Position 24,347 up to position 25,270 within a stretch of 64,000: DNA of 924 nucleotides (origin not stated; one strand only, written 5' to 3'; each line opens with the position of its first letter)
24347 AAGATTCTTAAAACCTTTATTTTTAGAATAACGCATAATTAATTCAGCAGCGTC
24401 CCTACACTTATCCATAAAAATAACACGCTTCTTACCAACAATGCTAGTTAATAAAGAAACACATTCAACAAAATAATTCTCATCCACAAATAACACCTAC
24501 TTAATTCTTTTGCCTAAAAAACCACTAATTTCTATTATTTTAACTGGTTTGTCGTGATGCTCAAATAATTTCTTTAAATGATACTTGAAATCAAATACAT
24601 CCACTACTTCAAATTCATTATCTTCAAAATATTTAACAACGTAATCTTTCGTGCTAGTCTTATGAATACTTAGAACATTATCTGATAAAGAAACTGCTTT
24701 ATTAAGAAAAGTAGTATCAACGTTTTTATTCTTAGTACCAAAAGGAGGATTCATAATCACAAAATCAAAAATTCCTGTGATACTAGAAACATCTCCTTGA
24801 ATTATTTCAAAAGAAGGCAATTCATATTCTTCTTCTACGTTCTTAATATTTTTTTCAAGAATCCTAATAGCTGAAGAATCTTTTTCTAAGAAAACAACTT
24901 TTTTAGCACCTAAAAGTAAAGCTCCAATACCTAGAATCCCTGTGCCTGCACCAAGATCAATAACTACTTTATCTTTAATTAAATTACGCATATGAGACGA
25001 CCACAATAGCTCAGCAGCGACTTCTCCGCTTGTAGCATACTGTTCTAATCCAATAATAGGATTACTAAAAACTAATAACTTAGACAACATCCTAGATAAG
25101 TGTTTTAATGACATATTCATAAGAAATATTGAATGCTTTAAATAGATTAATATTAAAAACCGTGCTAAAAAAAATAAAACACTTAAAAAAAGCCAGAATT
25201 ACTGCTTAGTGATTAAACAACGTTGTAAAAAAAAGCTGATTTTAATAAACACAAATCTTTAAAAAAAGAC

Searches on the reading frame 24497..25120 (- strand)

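Call 8: search_protein_families(library=pfam, proteins=[window:24497-25120:-])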
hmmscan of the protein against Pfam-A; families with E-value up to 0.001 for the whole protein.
window:24497-25120:- (207 aa): 8 families
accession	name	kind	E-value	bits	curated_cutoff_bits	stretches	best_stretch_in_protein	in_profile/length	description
PF03602.21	Cons_hypoth95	-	1.5e-14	54.6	24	1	44-162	36-159/182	Conserved hypothetical protein 95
PF05175.20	MTS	-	2.6e-13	50.4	23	1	37-143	21-127/170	Methyltransferase small domain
PF06325.19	PrmA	-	2.1e-10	41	22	1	49-124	161-233/296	Ribosomal protein L11 methyltransferase (PrmA)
PF02475.24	TRM5-TYW2_MTfase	-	1.5e-06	28.7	28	1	49-153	36-134/164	TRM5/TYW2 methyltransferase domain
PF10294.15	Methyltransf_16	-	2.5e-05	24.5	21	1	44-94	41-91/174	Lysine methyltransferase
PF07669.17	Eco57I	-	0.00024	21.7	25.3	1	85-141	49-94/171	Eco57I restriction-modification methylase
PF02527.21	GidB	-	0.00043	20.1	27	1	14-122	10-120/184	rRNA small subunit methyltransferase G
PF00398.26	RrnaAD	-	0.00067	19.3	24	0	46-95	27-74/263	Ribosomal RNA adenine dimethylase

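Call 9: search_protein_families(library=ncbifam, proteins=[window:24497-25120:-])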
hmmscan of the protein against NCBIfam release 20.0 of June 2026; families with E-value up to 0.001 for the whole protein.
window:24497-25120:- (207 aa): 21 families
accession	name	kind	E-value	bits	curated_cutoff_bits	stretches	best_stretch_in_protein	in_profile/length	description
TIGR00095.1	TIGR00095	equivalog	1.4e-15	57.5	117.5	1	43-157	46-164/194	16S rRNA (guanine(966)-N(2))-methyltransferase RsmD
TIGR00406.1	prmA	equivalog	7.5e-11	42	183.15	1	45-124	155-232/288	50S ribosomal protein L11 methyltransferase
NF011529.0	PRK14968.1-3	equivalog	1.8e-09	37.3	162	1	48-135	33-118/198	putative methyltransferase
TIGR03534.1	RF_mod_PrmC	equivalog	6.4e-09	35.6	199.1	1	42-129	79-168/253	peptide chain release factor N(5)-glutamine methyltransferase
NF001785.0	PRK00517.2-2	equivalog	3.8e-08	32.8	188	1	42-124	138-218/282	50S ribosomal protein L11 methyltransferase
NF011528.0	PRK14968.1-2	equivalog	2.8e-07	30.3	171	1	46-127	35-117/205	putative methyltransferase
TIGR02469.1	CbiT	equivalog_domain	3.4e-07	30.5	78.3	1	47-114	17-81/124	precorrin-6Y C5,15-methyltransferase (decarboxylating) subunit CbiT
NF001786.0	PRK00517.2-4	equivalog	3.3e-06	26.4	327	1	49-124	143-213/277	50S ribosomal protein L11 methyltransferase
TIGR00537.1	hemK_rel_arch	hypoth_equivalog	4e-06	26.6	87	1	38-140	9-106/179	HemK2/MTQ2 family protein methyltransferase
NF001790.0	PRK00517.3-3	equivalog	5.6e-06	25.9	269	1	49-97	122-170/262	50S ribosomal protein L11 methyltransferase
NF005640.0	PRK07402.1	equivalog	1e-05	25.2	219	1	39-109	34-100/200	precorrin-6Y C5,15-methyltransferase subunit CbiT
NF006138.0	PRK08287.1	equivalog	3.1e-05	23.9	210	1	46-96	28-79/189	decarboxylating cobalt-precorrin-6B (C(15))-methyltransferase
NF001556.0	PRK00377.1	equivalog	3.9e-05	23.5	238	1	43-112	35-102/198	cobalt-precorrin-6Y C(15)-methyltransferase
TIGR00138.1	rsmG_gidB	equivalog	6.4e-05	22.7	99.5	1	14-124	6-118/183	16S rRNA (guanine(527)-N(7))-methyltransferase RsmG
TIGR00755.1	ksgA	equivalog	9e-05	21.9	171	1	47-127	27-104/256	16S rRNA (adenine(1518)-N(6)/adenine(1519)-N(6))-dimethyltransferase RsmA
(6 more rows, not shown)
